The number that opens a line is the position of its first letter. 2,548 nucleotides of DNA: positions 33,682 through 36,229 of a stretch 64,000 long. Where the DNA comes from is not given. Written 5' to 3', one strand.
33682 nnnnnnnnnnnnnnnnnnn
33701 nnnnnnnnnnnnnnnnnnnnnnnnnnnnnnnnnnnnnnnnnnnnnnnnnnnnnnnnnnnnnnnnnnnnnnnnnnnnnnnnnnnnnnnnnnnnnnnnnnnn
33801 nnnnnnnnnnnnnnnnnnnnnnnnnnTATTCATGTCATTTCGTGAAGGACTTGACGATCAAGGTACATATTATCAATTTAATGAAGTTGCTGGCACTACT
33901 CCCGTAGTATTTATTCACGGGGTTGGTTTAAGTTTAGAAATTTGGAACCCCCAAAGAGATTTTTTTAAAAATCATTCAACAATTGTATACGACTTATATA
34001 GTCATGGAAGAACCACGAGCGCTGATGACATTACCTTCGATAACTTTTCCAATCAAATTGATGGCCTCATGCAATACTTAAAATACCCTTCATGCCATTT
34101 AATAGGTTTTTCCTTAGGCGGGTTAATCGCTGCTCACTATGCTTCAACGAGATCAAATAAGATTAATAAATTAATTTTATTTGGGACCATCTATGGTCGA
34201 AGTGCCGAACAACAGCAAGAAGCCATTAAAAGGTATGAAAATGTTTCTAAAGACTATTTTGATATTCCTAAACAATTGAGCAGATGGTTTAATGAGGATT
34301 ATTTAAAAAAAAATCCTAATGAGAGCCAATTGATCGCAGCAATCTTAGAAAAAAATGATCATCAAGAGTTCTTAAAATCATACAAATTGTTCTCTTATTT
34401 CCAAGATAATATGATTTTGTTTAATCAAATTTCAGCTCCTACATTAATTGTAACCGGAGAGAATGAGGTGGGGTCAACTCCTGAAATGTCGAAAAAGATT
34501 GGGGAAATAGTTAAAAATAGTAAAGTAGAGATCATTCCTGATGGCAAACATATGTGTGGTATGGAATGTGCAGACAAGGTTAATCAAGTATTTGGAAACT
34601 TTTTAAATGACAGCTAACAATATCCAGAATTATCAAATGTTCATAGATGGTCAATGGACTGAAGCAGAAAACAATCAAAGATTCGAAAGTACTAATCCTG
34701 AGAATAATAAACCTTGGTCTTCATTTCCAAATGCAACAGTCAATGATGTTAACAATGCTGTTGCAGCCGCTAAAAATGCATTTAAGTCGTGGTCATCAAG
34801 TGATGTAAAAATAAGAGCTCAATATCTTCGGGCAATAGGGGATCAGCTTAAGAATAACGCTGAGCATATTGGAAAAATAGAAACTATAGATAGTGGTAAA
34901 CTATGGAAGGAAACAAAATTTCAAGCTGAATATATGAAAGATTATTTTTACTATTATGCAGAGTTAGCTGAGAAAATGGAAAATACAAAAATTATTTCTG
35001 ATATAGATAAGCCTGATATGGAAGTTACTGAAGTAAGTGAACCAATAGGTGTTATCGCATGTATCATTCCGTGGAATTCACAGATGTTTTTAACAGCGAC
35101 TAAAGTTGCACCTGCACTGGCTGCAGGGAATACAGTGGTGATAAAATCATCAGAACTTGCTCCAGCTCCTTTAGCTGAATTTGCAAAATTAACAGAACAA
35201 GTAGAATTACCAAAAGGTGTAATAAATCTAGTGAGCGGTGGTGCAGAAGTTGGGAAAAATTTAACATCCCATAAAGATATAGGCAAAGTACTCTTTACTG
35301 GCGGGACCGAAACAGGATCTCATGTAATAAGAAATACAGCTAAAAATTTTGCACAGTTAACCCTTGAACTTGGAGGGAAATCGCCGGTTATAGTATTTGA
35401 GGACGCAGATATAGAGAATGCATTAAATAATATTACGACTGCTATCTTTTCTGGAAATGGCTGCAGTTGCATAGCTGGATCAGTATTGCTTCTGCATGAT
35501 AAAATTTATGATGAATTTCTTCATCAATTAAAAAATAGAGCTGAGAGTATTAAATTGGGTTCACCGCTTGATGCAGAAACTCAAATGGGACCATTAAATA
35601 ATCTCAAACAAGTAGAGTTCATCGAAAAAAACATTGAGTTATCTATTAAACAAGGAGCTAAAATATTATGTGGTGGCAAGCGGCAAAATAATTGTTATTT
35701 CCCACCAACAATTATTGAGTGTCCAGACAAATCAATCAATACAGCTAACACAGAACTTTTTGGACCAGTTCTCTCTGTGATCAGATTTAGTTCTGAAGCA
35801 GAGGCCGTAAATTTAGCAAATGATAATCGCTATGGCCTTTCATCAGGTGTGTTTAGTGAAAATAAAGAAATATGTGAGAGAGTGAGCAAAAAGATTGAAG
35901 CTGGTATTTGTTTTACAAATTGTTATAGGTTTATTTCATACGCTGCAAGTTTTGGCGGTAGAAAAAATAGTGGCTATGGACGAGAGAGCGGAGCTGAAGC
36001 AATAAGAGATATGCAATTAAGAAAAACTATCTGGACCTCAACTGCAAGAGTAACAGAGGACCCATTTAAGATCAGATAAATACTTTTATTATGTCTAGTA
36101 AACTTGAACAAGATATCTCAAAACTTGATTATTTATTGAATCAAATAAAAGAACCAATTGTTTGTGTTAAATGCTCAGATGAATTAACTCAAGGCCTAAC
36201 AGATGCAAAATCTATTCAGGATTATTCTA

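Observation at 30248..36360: Six-gene operon of unassigned function: LLM monooxygenase, ThDP enzyme, 'amino acid synthesis' DUF, alpha/beta hydrolase, ALDH and a small Cys/His protein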

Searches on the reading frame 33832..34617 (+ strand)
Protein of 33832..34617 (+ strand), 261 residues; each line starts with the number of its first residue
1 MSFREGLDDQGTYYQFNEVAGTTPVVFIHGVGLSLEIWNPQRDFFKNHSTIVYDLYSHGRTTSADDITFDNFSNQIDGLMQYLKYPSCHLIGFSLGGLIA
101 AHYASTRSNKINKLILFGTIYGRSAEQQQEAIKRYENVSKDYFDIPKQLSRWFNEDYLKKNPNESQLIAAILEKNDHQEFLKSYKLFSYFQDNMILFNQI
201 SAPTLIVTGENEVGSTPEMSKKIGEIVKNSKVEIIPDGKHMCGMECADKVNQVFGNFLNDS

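Call 4: search_protein_families(library=pfam, proteins=[window:33832-34617:+])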
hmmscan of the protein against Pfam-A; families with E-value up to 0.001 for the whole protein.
window:33832-34617:+ (261 aa): 5 families
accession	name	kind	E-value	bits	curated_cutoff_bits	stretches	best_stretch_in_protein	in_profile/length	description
PF00561.26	Abhydrolase_1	-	6.3e-20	72.3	25.8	1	24-241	2-239/245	alpha/beta hydrolase fold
PF12697.13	Abhydrolase_6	-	5.4e-13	50.5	26.3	1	25-252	1-216/217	Alpha/beta hydrolase family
PF12146.15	Hydrolase_4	-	1.9e-09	37.6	27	1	25-245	7-237/239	Serine aminopeptidase, S33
PF02089.21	Palm_thioest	-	2.3e-07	31.2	26.8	1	24-128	1-117/254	Palmitoyl protein thioesterase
PF07859.19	Abhydrolase_3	-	0.00091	19.5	25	0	87-179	72-164/210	alpha/beta hydrolase fold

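Call 5: search_protein_families(library=ncbifam, proteins=[window:33832-34617:+])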
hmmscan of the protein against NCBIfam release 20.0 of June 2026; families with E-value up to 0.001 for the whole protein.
window:33832-34617:+ (261 aa): 25 families
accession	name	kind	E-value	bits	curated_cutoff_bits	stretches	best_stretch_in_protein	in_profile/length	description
TIGR02427.1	protocat_pcaD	equivalog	3.3e-30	105.3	255.85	1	13-258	3-250/251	3-oxoadipate enol-lactonase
NF051488.1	bifunc_PcaDC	exception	4.4e-28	98.5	390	1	15-259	5-251/375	bifunctional 3-oxoadipate enol-lactonase/4-carboxymuconolactone decarboxylase PcaDC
NF051487.1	bifunc_PcaCD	exception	4e-25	88.8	430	1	20-259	170-412/413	bifunctional 4-carboxymuconolactone decarboxylase/3-oxoadipate enol-lactonase PcaCD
TIGR03695.1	menH_SHCHC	equivalog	3.8e-20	72.4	208.55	1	23-258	3-251/252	2-succinyl-6-hydroxy-2,4-cyclohexadiene-1-carboxylate synthase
NF011457.0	PRK14875.1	equivalog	7.8e-18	64.6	307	1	20-259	130-370/372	acetoin dehydrogenase dihydrolipoyllysine-residue acetyltransferase subunit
TIGR01250.1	pro_imino_pep_2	subfamily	1.1e-16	61.3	167.65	2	12-132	14-140/288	proline iminopeptidase-family hydrolase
NF045945.1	ProImpepLactob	equivalog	4.3e-15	56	400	2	12-183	15-197/293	proline iminopeptidase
TIGR03611.1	RutD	equivalog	8.2e-15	54.9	238.5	1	19-117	10-111/258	pyrimidine utilization protein D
NF008340.0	PRK11126.1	equivalog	1.4e-14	53.9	261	1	20-131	12-124/255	2-succinyl-6-hydroxy-2,4-cyclohexadiene-1-carboxylate synthase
NF050089.1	i_nPHAscl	equivalog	4.1e-14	52.3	300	1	18-176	14-164/288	intracellular short-chain-length polyhydroxyalkanoate depolymerase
TIGR01738.1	bioH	equivalog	2.1e-13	50.5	206.95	1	21-257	3-244/245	pimeloyl-ACP methyl ester esterase BioH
NF052614.1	AB_fold_OlsI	equivalog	6e-12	45.6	385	1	23-260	18-257/272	ornithine lipid biosynthesis O-acyltransferase OlsI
NF045948.1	ProImpepThrmp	equivalog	1.8e-11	44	500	1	13-259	15-288/291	proline iminopeptidase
NF058580.1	lipase_V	equivalog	1.4e-09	38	300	1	14-242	17-222/230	EstV family lipase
NF007954.0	PRK10673.1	equivalog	1.7e-09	37.3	399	1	20-117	14-112/255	esterase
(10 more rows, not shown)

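Call 43: search_solved_structures(query=window:33832-34614:+, max_evalue=1e-10)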
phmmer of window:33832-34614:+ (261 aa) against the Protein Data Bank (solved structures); distinct sequences matched with E-value up to 1e-10: 12.
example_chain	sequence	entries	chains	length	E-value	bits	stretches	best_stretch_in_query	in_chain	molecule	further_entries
2xua_A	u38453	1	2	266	1.5e-16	63.7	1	18-259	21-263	3-OXOADIPATE ENOL-LACTONASE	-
2xmz_A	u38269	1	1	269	1.4e-14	57.3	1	12-259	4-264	HYDROLASE, ALPHA/BETA HYDROLASE FOLD FAMILY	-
3fob_A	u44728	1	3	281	8.9e-13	51.3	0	10-120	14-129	Bromoperoxidase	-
3hea_A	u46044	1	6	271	9.5e-13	51.2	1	10-254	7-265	Arylesterase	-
4uhh_A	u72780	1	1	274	9.6e-13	51.2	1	16-258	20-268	ESTERASE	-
4uhc_A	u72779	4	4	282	1.1e-12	51.1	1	16-258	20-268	ESTERASE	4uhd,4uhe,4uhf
3hi4_A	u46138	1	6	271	1.1e-12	51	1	10-254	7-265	Arylesterase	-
3ia2_A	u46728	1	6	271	2.1e-12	50.1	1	10-254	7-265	Arylesterase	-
3t4u_A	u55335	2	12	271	2.1e-12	50.1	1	10-254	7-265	Arylesterase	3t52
8pi1_A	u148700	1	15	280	2.1e-12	50.1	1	10-257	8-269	Arylesterase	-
1va4_A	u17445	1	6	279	2.1e-12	50.1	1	10-257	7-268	Arylesterase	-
5a62_A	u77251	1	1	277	8.1e-11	44.9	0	10-119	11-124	PUTATIVE ALPHA/BETA HYDROLASE FOLD PROTEIN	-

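Call 70: search_dna_similar(query=window:33832-34614:+, collection=plasmids, mode=protein, max_evalue=1e-15, max_rows=30)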
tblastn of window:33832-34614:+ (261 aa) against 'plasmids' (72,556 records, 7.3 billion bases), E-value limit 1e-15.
Records with a match: 321; places in all: 330; records where one place covers at least 80% of the query: 321.
Best place of each record, by identity: <60% 321.
By first word of the organism name: Rhizobium 147; Sinorhizobium 70; Leisingera 17; Mesorhizobium 11; Agrobacterium 10; Ensifer 9; Acinetobacter 6; Caballeronia 5; Shinella 5; Paraburkholderia 5; and 24 more.
By predicted mobility (MOB-suite, as given by PLSDB): non-mobilizable 173; conjugative 129; mobilizable 19.
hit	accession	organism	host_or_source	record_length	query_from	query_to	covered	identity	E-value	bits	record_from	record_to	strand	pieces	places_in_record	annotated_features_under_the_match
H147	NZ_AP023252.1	Mesorhizobium sp. 131-2-5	Lotus japonicus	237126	7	258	97%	31.7%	2e-33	135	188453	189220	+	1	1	alpha/beta hydrolase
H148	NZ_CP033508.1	Mesorhizobium jarvisii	Lotus corniculatus,cell culture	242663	7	258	97%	31.7%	2e-33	135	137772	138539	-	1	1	alpha/beta hydrolase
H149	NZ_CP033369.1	Mesorhizobium loti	Lotus sp.,cell culture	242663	7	258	97%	31.7%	2e-33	135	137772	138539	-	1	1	alpha/beta hydrolase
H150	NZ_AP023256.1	Mesorhizobium sp. 131-3-5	Lotus japonicus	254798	7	258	97%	31.7%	2e-33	135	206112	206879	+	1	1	alpha/beta hydrolase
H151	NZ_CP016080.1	Mesorhizobium loti NZP2037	Lotus,cell culture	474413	7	258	97%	31.7%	2e-33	135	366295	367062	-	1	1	alpha/beta hydrolase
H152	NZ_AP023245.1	Mesorhizobium sp. 113-3-3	Lotus japonicus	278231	7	258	97%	31.7%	2e-33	135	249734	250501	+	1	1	alpha/beta hydrolase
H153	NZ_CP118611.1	Ensifer adhaerens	Pure isolate,Rhizosphere of Cyperus ...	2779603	24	259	90%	33.1%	1e-32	132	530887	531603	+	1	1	none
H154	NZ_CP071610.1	Rhizobium binae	lentil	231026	21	258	91%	32.6%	7e-34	136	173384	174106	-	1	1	alpha/beta fold hydrolase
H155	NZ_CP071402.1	Rhizobium leguminosarum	lentil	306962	21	258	91%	32.6%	2e-33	134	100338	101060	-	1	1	alpha/beta fold hydrolase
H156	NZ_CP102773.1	Bosea sp. NBC_00550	-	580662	11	258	95%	31.1%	2e-35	141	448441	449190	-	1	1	alpha/beta fold hydrolase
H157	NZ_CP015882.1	Ensifer adhaerens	silty clay loam soil (pH 6.1)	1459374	24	259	90%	32.6%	7e-32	130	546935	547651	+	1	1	none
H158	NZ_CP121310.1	Ensifer adhaerens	bacterial colony,soil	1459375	24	259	90%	32.6%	7e-32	130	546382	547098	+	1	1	none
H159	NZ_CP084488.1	Ensifer adhaerens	cellculture,soil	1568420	24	259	90%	32.6%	7e-32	130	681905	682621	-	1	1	none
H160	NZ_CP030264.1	Ensifer adhaerens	Zea mays,whole organism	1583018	24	259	90%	32.6%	7e-32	130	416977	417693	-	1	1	none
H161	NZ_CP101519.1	Ensifer adhaerens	cell cuture,rhizosphere soil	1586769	24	259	90%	32.6%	7e-32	130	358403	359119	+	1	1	none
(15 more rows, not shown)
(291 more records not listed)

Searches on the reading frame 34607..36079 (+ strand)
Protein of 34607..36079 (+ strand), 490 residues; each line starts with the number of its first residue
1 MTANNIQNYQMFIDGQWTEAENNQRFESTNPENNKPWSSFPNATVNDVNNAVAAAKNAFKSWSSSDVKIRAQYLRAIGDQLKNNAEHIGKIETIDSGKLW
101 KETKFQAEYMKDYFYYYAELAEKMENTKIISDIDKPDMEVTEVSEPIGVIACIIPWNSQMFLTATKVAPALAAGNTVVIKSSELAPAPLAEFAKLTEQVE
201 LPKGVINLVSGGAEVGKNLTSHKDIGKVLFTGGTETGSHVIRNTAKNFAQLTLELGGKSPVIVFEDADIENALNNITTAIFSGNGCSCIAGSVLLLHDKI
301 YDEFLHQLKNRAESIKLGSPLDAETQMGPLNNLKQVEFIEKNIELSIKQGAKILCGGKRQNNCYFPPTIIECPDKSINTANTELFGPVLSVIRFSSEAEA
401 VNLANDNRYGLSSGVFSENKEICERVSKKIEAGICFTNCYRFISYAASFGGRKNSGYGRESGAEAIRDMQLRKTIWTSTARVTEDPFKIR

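Call 4: search_protein_families(library=pfam, proteins=[window:34607-36079:+])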
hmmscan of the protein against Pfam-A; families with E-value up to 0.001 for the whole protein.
window:34607-36079:+ (490 aa): 2 families
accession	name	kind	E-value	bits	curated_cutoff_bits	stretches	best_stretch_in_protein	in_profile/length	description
PF00171.27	Aldedh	-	3.2e-152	507.7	23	1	17-475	1-461/461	Aldehyde dehydrogenase family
PF07368.16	DUF1487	-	0.00052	20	23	0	261-441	8-170/215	Protein of unknown function (DUF1487)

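Call 5: search_protein_families(library=ncbifam, proteins=[window:34607-36079:+])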
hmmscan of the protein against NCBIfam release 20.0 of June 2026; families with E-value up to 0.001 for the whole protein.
window:34607-36079:+ (490 aa): 45 families (the best 25 are shown)
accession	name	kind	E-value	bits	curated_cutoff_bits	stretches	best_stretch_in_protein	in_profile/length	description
TIGR02299.1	HpaE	equivalog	4.7e-127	424.5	638.35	1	11-466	3-465/488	5-carboxymethyl-2-hydroxymuconate semialdehyde dehydrogenase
TIGR01804.1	BADH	equivalog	6.9e-125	417.2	668.6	1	12-469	1-463/467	betaine-aldehyde dehydrogenase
NF009725.0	PRK13252.1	equivalog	9.5e-114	380.5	593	1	6-480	4-482/488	betaine-aldehyde dehydrogenase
NF010000.0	PRK13473.1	subfamily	2.2e-110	369.5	615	1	8-475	2-470/475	aminobutyraldehyde dehydrogenase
NF007497.0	PRK10090.1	equivalog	1.1e-106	357.4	500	1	6-467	4-467/480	aldehyde dehydrogenase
NF050026.1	AcaldDHExaC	equivalog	4e-106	355.6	900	1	7-478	14-494/503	acetaldehyde dehydrogenase ExaC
TIGR01780.1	SSADH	subfamily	1.2e-101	340.9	646.35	1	30-469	3-444/448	succinate-semialdehyde dehydrogenase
NF045735.1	PaDhStyDPseudo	equivalog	2e-101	340.1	850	1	10-474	4-478/483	phenylacetaldehyde dehydrogenase StyD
NF045736.1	PaDhStyDRhodo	equivalog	1.7e-100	336.8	800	1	10-467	4-467/479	phenylacetaldehyde dehydrogenase StyD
NF040648.1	lactal_redase_Meth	equivalog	9.4e-98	328.2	650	1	11-475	1-460/463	lactaldehyde dehydrogenase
NF052305.1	DioxValDhHalo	equivalog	8.3e-96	321.8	750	1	7-477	3-481/483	2,5-dioxovalerate dehydrogenase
NF042993.1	AlphKGSA_gudD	equivalog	6.6e-95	318.6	770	1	7-475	2-478/481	alpha-ketoglutaric semialdehyde dehydrogenase GucD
NF006916.0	PRK09407.1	equivalog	8.1e-95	318.4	521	1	19-479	29-494/526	succinic semialdehyde dehydrogenase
NF007352.0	PRK09847.1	equivalog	3.3e-94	316.1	850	1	9-478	20-492/495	aldehyde dehydrogenase PuuC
TIGR03216.1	OH_muco_semi_DH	equivalog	5.3e-93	312.2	693.25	1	10-465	2-467/481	2-hydroxymuconic semialdehyde dehydrogenase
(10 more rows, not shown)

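Call 69: search_dna_similar(query=window:34607-36076:+, collection=plasmids, mode=protein, max_evalue=1e-80, max_rows=30)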
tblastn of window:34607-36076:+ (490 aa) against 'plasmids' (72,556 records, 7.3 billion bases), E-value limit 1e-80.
Records with a match: 589; places in all: 667; records where one place covers at least 80% of the query: 589.
Best place of each record, by identity: <60% 589.
By first word of the organism name: Rhizobium 188; Sinorhizobium 80; Ralstonia 18; Rhodococcus 18; Leisingera 17; Sphingobium 15; Mesorhizobium 12; Agrobacterium 12; Paraburkholderia 11; Shinella 10; and 85 more.
By predicted mobility (MOB-suite, as given by PLSDB): non-mobilizable 324; conjugative 194; mobilizable 71.
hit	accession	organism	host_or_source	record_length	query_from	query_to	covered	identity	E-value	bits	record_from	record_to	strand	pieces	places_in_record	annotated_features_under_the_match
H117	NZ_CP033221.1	Parasedimentitalea marina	Cell culture,deep seawater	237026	6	490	99%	47.0%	6e-136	440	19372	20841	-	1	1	aldehyde dehydrogenase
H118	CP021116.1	Aestuarium zhoushanense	pure culture,tidal flat sample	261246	4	490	99%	46.7%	3e-132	429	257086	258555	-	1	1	carnitine dehydratase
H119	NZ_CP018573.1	Marivivens sp. JLT3646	cell culture,shallow-sea hydrothermal ...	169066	4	490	99%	46.7%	7e-131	426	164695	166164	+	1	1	aldehyde dehydrogenase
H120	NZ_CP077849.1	Acinetobacter baumannii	Homo sapiens,Rectal swab_P28_BU14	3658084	8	490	99%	46.3%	3e-131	427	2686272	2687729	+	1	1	none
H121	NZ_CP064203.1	Acinetobacter baumannii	Homo sapiens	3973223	8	490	99%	46.3%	3e-131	427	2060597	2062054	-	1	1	none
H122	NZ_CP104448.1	Acinetobacter baumannii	Homo sapiens,sputum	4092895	8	490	99%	46.3%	9e-131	425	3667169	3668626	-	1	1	none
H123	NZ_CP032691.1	Rhizobium sp. CCGE532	Phaseolus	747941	4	490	99%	45.4%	3e-133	432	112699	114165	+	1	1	aldehyde dehydrogenase | LLM class flavin-dependent oxidoreductase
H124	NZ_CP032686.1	Rhizobium sp. CCGE531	Phaseolus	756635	4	490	99%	45.4%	3e-133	432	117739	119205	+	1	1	aldehyde dehydrogenase | LLM class flavin-dependent oxidoreductase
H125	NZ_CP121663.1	Rhizobium sp. CB3090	Gliricidia sp.,cell culture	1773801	4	490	99%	45.4%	2e-131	427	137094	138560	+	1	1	record has no annotation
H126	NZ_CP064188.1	Rhizobium sp. 007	Onobrychis viciifolia,cell culture,root ...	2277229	5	490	99%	45.5%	4e-132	429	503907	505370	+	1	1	none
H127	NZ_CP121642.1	Rhizobium sp. CC1099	Onobrychis viciifolia,cell culture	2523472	6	490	99%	45.6%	9e-132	428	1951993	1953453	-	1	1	none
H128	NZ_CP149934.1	Thioclava sp. GXIMD2076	-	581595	6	490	99%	45.5%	3e-129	421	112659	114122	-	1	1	aldehyde dehydrogenase | LLM class flavin-dependent oxidoreductase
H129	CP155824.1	Thioclava sp. 'Guangxiensis'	Bruguiera gymnorhiza,pure ...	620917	6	490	99%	45.5%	6e-129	420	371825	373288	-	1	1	aldehyde dehydrogenase | LLM class flavin-dependent oxidoreductase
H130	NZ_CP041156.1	Leisingera aquaemixtae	cell culture,Biocathode MCL, marine ...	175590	4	490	99%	45.2%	1e-132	430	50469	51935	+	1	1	aldehyde dehydrogenase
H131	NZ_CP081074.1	Leisingera caerulea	-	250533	5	490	99%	45.3%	1e-131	427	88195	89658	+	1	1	aldehyde dehydrogenase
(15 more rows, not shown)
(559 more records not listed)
